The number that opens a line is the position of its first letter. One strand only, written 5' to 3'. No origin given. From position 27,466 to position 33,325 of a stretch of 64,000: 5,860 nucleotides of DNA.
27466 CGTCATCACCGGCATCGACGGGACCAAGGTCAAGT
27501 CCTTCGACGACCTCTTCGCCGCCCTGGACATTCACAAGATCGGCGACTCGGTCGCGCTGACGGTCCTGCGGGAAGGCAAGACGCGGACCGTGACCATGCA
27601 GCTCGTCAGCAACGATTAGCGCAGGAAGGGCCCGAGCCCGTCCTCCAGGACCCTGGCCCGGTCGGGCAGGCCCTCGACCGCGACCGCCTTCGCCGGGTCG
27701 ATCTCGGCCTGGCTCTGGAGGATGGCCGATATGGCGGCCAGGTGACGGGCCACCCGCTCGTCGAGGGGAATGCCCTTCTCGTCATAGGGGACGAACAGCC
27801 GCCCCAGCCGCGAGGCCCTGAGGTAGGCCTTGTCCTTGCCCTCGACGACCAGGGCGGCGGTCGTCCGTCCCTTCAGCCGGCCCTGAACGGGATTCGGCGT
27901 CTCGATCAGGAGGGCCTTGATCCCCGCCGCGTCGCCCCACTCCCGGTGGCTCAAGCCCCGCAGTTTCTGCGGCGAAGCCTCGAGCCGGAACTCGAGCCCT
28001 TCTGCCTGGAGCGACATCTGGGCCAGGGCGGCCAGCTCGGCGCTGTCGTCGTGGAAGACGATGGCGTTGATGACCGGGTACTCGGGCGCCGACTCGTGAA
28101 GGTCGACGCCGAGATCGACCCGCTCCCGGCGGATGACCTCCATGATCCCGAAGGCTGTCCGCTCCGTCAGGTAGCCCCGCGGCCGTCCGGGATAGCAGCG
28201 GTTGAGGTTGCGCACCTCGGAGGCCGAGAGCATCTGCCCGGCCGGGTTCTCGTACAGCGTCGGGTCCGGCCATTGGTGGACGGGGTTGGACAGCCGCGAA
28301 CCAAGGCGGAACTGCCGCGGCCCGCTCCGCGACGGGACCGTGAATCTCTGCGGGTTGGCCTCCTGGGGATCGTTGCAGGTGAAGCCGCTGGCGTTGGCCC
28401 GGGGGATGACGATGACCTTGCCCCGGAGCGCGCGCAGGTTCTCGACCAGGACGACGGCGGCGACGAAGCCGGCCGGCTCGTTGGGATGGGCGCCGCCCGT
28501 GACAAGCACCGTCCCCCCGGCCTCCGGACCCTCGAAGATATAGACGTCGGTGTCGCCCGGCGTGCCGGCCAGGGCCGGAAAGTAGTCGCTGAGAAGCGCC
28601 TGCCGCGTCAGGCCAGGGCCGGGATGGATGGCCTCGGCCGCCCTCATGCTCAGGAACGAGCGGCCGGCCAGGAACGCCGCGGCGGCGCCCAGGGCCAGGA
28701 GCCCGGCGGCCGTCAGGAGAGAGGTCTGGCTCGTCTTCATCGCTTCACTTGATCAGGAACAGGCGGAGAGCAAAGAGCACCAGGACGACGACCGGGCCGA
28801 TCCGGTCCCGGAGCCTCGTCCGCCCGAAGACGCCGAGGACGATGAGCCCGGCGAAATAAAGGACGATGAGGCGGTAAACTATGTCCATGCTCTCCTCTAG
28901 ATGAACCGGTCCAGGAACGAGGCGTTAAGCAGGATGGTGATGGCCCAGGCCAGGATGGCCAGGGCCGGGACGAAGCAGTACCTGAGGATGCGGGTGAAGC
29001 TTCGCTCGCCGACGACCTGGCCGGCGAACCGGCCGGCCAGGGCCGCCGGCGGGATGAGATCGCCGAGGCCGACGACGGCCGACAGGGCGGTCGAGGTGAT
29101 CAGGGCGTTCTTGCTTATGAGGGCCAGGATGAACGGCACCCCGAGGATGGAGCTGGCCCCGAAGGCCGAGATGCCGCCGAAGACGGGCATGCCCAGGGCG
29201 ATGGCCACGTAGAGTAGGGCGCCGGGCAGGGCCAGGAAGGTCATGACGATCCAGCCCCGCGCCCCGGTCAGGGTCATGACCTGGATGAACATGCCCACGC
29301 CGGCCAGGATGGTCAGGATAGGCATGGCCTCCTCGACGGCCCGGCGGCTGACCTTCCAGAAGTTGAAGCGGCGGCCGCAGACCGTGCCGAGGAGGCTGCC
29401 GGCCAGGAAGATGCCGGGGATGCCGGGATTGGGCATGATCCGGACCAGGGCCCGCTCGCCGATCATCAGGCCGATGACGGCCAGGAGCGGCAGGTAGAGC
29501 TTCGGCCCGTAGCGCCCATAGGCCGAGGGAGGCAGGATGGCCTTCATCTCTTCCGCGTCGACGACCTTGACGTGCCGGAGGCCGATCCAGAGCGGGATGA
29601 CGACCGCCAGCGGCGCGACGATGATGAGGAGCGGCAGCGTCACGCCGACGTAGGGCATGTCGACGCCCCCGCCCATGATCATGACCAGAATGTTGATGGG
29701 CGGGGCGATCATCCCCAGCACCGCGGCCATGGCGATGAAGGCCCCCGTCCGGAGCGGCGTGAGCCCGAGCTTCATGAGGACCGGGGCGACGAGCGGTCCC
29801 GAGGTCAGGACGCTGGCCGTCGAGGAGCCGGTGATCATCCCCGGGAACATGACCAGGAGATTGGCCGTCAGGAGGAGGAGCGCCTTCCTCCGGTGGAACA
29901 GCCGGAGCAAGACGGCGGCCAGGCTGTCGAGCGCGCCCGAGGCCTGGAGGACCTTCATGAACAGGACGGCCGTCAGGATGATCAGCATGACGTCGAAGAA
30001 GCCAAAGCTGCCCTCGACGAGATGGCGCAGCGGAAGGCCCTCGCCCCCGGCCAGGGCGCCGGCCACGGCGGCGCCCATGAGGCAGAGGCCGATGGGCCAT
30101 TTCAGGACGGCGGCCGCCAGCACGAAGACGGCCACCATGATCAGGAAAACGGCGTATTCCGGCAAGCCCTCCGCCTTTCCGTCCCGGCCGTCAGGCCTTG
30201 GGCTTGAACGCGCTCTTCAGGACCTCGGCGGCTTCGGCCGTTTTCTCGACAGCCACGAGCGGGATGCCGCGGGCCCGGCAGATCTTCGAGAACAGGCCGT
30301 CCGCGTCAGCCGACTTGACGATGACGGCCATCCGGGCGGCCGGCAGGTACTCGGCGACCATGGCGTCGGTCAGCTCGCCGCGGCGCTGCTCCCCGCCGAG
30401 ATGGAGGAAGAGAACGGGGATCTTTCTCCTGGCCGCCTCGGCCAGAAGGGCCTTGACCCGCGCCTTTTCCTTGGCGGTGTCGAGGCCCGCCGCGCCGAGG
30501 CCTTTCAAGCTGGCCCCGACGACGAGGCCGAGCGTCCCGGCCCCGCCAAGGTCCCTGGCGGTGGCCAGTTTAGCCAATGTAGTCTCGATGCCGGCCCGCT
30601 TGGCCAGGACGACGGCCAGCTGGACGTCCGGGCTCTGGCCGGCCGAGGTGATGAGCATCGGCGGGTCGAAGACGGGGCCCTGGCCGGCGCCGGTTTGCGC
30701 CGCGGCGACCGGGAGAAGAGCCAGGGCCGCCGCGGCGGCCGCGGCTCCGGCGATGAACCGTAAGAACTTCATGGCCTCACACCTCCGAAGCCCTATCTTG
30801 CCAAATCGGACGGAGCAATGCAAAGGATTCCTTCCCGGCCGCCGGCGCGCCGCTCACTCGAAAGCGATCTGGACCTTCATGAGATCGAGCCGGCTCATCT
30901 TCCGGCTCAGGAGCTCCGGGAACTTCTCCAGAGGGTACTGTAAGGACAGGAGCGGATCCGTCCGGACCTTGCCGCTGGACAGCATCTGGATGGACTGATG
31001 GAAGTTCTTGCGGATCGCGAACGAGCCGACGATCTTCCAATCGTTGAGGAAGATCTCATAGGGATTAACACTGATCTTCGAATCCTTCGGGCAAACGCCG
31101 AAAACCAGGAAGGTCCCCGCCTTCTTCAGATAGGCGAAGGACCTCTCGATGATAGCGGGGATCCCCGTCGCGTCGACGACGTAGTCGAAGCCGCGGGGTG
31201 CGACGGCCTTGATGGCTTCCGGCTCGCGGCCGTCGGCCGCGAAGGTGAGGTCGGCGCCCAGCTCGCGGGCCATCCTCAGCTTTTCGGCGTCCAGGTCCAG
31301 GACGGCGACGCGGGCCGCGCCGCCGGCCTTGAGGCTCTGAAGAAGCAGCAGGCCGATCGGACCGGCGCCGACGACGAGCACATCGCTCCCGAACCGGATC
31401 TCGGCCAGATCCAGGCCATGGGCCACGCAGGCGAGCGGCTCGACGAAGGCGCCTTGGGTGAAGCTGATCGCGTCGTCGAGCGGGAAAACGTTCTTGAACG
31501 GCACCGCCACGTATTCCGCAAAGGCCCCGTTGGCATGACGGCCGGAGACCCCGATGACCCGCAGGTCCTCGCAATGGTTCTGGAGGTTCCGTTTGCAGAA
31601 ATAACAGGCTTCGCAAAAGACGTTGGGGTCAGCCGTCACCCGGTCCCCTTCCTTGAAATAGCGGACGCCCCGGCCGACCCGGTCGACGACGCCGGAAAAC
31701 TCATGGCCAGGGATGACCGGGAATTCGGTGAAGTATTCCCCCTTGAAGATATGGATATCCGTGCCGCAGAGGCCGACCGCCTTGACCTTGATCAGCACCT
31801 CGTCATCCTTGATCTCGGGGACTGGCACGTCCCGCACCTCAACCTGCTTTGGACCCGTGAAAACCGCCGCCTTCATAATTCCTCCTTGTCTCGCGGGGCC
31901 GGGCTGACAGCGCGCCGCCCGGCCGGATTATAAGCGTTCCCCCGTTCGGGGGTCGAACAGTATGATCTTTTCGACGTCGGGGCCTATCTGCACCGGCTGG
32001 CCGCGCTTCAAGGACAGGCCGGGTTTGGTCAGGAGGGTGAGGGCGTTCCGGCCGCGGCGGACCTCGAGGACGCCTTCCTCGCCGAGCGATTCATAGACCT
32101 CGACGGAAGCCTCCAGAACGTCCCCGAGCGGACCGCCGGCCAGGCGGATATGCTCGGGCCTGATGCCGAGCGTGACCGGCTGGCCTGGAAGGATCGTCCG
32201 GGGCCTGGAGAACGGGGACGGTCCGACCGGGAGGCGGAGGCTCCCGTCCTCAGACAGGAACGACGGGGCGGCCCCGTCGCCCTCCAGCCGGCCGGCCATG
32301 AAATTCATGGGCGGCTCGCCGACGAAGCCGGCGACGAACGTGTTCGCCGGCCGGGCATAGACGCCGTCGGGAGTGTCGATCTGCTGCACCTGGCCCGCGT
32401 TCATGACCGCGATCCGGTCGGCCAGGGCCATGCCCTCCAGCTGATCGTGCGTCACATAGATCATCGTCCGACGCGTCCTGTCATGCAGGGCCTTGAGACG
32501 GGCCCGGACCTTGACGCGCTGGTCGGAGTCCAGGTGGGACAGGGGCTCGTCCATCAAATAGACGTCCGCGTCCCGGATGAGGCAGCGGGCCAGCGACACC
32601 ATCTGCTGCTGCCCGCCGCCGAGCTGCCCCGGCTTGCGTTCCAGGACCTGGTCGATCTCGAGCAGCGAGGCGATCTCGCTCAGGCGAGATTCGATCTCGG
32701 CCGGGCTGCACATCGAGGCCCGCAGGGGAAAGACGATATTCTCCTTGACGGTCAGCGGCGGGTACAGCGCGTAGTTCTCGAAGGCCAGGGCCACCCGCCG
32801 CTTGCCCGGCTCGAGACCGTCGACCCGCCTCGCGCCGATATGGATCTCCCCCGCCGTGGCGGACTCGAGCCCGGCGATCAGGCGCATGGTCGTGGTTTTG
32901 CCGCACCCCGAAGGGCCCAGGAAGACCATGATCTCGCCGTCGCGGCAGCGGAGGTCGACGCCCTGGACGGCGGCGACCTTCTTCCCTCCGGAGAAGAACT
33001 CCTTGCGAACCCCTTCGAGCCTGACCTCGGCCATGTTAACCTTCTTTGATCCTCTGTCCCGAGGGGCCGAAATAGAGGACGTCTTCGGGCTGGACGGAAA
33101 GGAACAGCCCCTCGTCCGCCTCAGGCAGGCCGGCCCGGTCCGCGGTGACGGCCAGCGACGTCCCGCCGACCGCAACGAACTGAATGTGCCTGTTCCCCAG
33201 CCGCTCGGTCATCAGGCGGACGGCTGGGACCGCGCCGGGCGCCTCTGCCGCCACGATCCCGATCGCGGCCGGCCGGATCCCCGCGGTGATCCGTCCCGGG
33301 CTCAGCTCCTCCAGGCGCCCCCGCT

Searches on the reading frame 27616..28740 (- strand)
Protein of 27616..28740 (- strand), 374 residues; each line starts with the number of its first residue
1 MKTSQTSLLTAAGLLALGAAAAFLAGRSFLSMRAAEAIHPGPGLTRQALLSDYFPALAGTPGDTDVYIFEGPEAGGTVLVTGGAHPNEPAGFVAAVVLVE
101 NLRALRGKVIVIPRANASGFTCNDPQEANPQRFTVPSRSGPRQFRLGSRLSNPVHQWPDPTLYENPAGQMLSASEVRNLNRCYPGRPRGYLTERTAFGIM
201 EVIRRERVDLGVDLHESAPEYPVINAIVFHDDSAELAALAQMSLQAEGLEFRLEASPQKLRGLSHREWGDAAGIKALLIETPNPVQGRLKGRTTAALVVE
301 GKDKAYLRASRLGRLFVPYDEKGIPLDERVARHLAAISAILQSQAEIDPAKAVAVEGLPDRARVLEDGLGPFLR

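Call 26: search_protein_families(library=pfam, proteins=[window:27616-28740:-], max_evalue=0.0001)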
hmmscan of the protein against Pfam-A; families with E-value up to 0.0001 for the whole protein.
window:27616-28740:- (374 aa): 1 family
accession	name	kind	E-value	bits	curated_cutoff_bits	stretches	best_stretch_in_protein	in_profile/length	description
PF24827.1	AstE_AspA_cat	-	3.1e-09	37.1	25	1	177-268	58-155/192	Succinylglutamate desuccinylase/Aspartoacylase catalytic domain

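Call 45: search_solved_structures(query=window:27616-28740:-, max_evalue=1, show_alignments=2)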
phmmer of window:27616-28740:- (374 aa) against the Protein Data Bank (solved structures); distinct sequences matched with E-value up to 1: 6.
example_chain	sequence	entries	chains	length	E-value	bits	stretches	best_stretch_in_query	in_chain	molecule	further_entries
3cdx_A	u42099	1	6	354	3.3e-08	36.3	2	170-226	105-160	Succinylglutamatedesuccinylase/aspartoacylase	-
2qj8_A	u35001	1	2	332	2.5e-06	30.1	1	176-231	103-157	Mlr6093 protein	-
6twl_A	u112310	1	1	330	1.2e-05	27.9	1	167-242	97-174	N-acetyl-L-2,4-diaminobutyric acid deacetylase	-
6twm_A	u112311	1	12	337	1.5e-05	27.5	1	167-242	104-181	N-acetyl-L-2,4-diaminobutyric acid deacetylase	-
3na6_A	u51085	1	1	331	0.00014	24.4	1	175-221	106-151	Succinylglutamate desuccinylase/aspartoacylase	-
4wcm_A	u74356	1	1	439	0.69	12.2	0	77-119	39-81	Conserved hypothetical secreted protein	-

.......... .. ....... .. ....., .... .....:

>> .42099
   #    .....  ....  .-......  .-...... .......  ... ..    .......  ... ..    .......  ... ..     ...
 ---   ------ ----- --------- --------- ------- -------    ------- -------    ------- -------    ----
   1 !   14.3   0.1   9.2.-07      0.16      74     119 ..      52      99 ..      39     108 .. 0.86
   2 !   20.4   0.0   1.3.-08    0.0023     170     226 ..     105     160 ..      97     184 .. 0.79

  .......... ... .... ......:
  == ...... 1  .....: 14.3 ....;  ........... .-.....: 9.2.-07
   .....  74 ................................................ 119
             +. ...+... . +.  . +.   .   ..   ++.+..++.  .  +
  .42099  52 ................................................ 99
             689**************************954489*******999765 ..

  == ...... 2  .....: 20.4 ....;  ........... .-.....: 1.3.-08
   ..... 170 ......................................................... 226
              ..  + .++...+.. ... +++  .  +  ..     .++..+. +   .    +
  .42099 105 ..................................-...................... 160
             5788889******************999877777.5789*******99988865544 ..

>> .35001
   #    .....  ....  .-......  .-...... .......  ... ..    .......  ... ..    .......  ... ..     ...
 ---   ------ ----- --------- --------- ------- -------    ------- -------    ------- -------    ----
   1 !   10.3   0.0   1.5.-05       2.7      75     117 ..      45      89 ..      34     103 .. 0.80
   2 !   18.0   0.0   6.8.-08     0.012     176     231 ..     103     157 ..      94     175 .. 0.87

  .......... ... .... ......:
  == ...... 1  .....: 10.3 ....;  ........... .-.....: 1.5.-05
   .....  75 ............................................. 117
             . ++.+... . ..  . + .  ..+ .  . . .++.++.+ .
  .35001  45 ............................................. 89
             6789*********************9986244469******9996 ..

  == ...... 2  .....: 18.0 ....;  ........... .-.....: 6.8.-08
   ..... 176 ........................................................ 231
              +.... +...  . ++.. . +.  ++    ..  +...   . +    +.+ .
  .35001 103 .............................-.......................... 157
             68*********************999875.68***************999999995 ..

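Call 46: search_protein_families(library=ncbifam, proteins=[window:27616-28740:-], max_evalue=0.01)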
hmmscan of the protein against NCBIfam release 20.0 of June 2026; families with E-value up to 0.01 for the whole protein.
window:27616-28740:- (374 aa): 1 family
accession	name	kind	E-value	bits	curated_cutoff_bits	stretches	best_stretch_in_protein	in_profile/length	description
TIGR02994.1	ectoine_eutE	equivalog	6.6e-07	28.6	402.7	0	74-121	46-95/325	N(2)-acetyl-L-2,4-diaminobutanoate deacetylase DoeB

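Call 53: find_homologous_proteins(query=window:27616-28740:-, max_evalue=0.00001)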
Query window:27616-28740:- (374 aa): 2450 proteins with E <= 0.00001 among 8000 candidates; the best 120 are listed.
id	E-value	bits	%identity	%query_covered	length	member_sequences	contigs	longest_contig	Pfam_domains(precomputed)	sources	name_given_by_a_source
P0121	1.9e-233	792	95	100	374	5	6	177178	PF24827.2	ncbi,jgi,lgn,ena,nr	ncbi:MAG TPA: succinylglutamate desuccinylase [Candidatus Aminicenantes bacterium]|nr:succinylglutam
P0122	4.9e-212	722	85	93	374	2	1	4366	PF24827.2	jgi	-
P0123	7.6e-208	708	84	100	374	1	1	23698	PF24827.2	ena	-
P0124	2.2e-207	706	85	100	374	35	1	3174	PF24827.2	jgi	-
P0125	1.8e-205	700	83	100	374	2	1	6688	PF24827.2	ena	-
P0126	3.9e-205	699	83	100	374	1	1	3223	PF24827.2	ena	-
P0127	7.4e-205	698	82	100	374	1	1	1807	PF24827.2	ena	-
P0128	1.2e-204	697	83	100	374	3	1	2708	PF24827.2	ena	-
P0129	1.3e-204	697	82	100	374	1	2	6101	PF24827.2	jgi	jgi:predicted deacylase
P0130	1.9e-204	697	82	100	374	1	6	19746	PF24827.2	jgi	jgi:predicted deacylase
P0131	1.1e-202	691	84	99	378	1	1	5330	PF24827.2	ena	-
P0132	6.9e-202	688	81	100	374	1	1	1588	PF24827.2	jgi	-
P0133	1.3e-201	687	82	100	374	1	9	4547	PF24827.2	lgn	-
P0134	3.6e-201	686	81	100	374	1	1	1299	PF24827.2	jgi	-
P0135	5.5e-201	685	80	100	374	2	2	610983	PF24827.2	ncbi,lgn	-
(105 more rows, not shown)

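Call 59: predict_structure(alignment_id=A3)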
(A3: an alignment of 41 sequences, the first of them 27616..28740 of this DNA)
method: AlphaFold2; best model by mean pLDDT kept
length: 374 residues; sequences in the alignment: 41
mean_pLDDT: 80.1   pTM: 0.85
mean pLDDT of the five models: 80.1, 79.5, 79.4, 76.7, 73.9
residues with pLDDT >= 90: 151; 70-90: 114; 50-70: 95; < 50: 14
segments of 3 or more residues with pLDDT < 50: 119-123, 148-154
pLDDT, mean of each block of 10 residues (from residue 1): 65 93 84 80 95 93 92 97 76 94 97 74 52 80 65 51 69 58 77 86 96 77 77 92 90 72 65 88 63 65 66 69 83 96 96 95 93 91
secondary structure, 60 per line:
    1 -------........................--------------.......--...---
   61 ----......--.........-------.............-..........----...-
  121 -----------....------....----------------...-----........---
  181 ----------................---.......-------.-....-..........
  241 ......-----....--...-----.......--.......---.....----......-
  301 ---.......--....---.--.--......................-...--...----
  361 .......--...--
elements in order: H8-31 E46-49 E65-70 E73-81 H89-101 E103-112 E132-135 E142-145 E162-164 E170-172 H173-177 H191-206 E210-216 E226-229 H231-246 E252-255 H266-272 E275-281 H285-289 H294-299 H304-310 H326-347 E354-356 H361-367

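Call 62: fold_search(model_id=the predicted structure, library=pdb)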
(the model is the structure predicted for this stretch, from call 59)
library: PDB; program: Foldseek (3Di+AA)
matches with E <= 10: 1095; with E <= 0.001: 107
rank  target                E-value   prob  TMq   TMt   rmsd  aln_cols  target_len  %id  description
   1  3cdx_B                1.6e-08  1.00  0.36  0.40   4.6       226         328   22  Crystal structure of succinylglutamatedesuccinylase/aspartoacylase from Rhodobacter sphaeroides (released 2008-03-11)
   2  6twm_F                2.3e-08  1.00  0.36  0.41   9.0       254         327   18  Product bound structure of the Ectoine utilization protein EutE (DoeB) from Ruegeria pomeroyi (released 2020-05-20)
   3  3na6                  4.0e-08  1.00  0.37  0.41   8.6       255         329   17  Crystal structure of a succinylglutamate desuccinylase (TM1040_2694) from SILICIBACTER SP. TM1040 at 2.00 A resolution (released 2010-07-28)
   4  2qj8_A                6.1e-08  1.00  0.36  0.42  10.9       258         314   20  Crystal structure of an aspartoacylase family protein (mlr6093) from mesorhizobium loti maff303099 at 2.00 A resolutio (released 2007-07-24)
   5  6twm_D                6.4e-08  1.00  0.36  0.41   9.8       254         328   18  Product bound structure of the Ectoine utilization protein EutE (DoeB) from Ruegeria pomeroyi (released 2020-05-20)
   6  6twm_C                6.4e-08  1.00  0.36  0.40   9.1       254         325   18  Product bound structure of the Ectoine utilization protein EutE (DoeB) from Ruegeria pomeroyi (released 2020-05-20)
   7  6twm_L                6.8e-08  1.00  0.36  0.41  10.1       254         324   20  Product bound structure of the Ectoine utilization protein EutE (DoeB) from Ruegeria pomeroyi (released 2020-05-20)
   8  3cdx_A                7.7e-08  1.00  0.34  0.39   4.8       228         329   21  Crystal structure of succinylglutamatedesuccinylase/aspartoacylase from Rhodobacter sphaeroides (released 2008-03-11)
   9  6twm_J                8.7e-08  1.00  0.36  0.41  10.0       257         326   20  Product bound structure of the Ectoine utilization protein EutE (DoeB) from Ruegeria pomeroyi (released 2020-05-20)
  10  6twm_E                9.2e-08  1.00  0.35  0.40   5.9       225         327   20  Product bound structure of the Ectoine utilization protein EutE (DoeB) from Ruegeria pomeroyi (released 2020-05-20)
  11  3cdx_F                1.2e-07  1.00  0.36  0.40   4.7       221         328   22  Crystal structure of succinylglutamatedesuccinylase/aspartoacylase from Rhodobacter sphaeroides (released 2008-03-11)
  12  3cdx_E                1.3e-07  1.00  0.33  0.37  10.5       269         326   19  Crystal structure of succinylglutamatedesuccinylase/aspartoacylase from Rhodobacter sphaeroides (released 2008-03-11)
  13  3cdx_D                1.4e-07  1.00  0.35  0.41   4.4       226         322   20  Crystal structure of succinylglutamatedesuccinylase/aspartoacylase from Rhodobacter sphaeroides (released 2008-03-11)
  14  6twm_A                1.7e-07  1.00  0.36  0.41   9.0       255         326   19  Product bound structure of the Ectoine utilization protein EutE (DoeB) from Ruegeria pomeroyi (released 2020-05-20)
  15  3cdx_C                2.2e-07  1.00  0.34  0.39   4.9       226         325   21  Crystal structure of succinylglutamatedesuccinylase/aspartoacylase from Rhodobacter sphaeroides (released 2008-03-11)
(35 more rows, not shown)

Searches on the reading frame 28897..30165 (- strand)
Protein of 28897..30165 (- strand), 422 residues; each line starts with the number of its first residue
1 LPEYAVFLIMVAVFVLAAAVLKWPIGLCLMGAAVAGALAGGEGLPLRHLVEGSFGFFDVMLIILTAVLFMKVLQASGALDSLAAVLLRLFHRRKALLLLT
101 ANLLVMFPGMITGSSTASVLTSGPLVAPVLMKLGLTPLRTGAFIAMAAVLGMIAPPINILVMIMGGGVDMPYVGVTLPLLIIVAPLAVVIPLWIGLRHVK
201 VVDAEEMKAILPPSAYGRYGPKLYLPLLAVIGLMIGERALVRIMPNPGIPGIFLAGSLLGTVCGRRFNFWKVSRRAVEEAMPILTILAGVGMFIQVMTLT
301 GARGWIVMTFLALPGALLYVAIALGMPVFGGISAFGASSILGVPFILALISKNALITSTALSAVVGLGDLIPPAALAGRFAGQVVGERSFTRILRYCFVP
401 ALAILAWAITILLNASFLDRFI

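Call 26: search_protein_families(library=pfam, proteins=[window:28897-30165:-], max_evalue=0.0001)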
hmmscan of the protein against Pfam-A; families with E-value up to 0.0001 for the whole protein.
window:28897-30165:- (422 aa): 3 families
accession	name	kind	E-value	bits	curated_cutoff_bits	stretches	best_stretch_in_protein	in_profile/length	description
PF06808.19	DctM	-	6.5e-08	32.2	23.8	1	14-405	3-400/413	Tripartite ATP-independent periplasmic transporter, DctM component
PF03553.21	Na_H_antiporter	-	6.9e-08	32.5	23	1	47-195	151-302/303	Na+/H+ antiporter family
PF03606.21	DcuC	-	6.3e-06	25.4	23.1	1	51-161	70-180/461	C4-dicarboxylate anaerobic carrier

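Call 46: search_protein_families(library=ncbifam, proteins=[window:28897-30165:-], max_evalue=0.01)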
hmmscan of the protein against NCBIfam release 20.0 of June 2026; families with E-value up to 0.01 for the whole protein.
window:28897-30165:- (422 aa): 3 families
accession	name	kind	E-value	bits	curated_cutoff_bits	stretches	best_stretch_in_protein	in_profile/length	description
TIGR02123.1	TRAP_fused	subfamily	1.7e-08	33.6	320.65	1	61-325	169-437/615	TRAP transporter fused permease subunit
TIGR00786.1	dctM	subfamily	3.4e-07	29.4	268.45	1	59-181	262-382/405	TRAP transporter large permease subunit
NF037994.1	DcuC_1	equivalog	1.3e-06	27.4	100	1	56-164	270-374/389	C4-dicarboxylate transporter DcuC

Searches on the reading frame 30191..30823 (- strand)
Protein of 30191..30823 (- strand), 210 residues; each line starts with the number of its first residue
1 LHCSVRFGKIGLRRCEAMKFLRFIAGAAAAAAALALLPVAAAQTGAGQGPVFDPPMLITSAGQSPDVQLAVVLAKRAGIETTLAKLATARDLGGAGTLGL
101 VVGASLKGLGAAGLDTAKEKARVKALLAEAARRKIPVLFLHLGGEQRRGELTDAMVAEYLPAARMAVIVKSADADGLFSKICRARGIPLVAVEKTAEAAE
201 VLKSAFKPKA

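Call 26: search_protein_families(library=pfam, proteins=[window:30191-30823:-], max_evalue=0.0001)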
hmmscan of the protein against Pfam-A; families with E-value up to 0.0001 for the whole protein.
window:30191-30823:- (210 aa): 1 family
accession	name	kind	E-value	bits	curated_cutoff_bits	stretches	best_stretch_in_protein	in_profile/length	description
PF19823.4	DUF6305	-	3.5e-44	150.5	25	1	54-206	2-154/154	Domain of unknown function (DUF6305)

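Call 46: search_protein_families(library=ncbifam, proteins=[window:30191-30823:-], max_evalue=0.01)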
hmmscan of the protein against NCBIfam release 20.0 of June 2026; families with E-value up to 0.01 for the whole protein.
window:30191-30823:- (210 aa): 0 families

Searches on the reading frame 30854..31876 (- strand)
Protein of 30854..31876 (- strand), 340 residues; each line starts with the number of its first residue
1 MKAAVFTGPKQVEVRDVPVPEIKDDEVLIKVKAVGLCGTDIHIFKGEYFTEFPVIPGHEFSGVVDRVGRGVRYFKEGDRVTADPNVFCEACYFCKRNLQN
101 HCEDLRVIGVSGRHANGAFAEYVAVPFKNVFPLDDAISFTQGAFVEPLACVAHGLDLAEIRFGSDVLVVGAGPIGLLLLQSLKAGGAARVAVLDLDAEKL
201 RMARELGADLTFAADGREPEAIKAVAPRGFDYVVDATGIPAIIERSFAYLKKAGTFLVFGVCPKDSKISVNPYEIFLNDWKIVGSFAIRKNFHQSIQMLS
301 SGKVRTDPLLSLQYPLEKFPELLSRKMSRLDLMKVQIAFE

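Call 26: search_protein_families(library=pfam, proteins=[window:30854-31876:-], max_evalue=0.0001)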
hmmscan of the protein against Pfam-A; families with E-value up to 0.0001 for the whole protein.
window:30854-31876:- (340 aa): 5 families
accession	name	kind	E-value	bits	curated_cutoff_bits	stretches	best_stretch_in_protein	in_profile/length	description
PF08240.17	ADH_N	-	6.7e-33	113.5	23.5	1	24-135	2-104/104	Alcohol dehydrogenase GroES-like domain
PF00107.32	ADH_zinc_N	-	3e-25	89.1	31.8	1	173-300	1-128/129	Zinc-binding dehydrogenase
PF16912.11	Glu_dehyd_C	-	9.3e-14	51.8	34.9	1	142-321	4-196/211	Glucose dehydrogenase C-terminus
PF13602.12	ADH_zinc_N_2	-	1.2e-07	33.1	27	1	206-321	1-118/134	Zinc-binding dehydrogenase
PF02254.24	TrkA_N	-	1.5e-06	28.9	23.8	1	166-238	1-71/116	TrkA-N domain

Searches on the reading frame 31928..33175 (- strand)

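Call 26: search_protein_families(library=pfam, proteins=[window:31928-33175:-], max_evalue=0.0001)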
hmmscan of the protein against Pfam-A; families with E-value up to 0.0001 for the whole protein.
window:31928-33175:- (415 aa): 3 families
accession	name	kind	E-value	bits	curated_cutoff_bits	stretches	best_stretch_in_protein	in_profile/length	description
PF00005.33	ABC_tran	-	9.7e-29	101.2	25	1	71-212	2-136/137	ABC transporter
PF17912.7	OB_MalK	-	2.6e-12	47.9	27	1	286-343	1-53/53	MalK OB fold domain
PF08402.16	TOBE_2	-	3.7e-07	30.6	21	1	336-407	1-76/76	TOBE domain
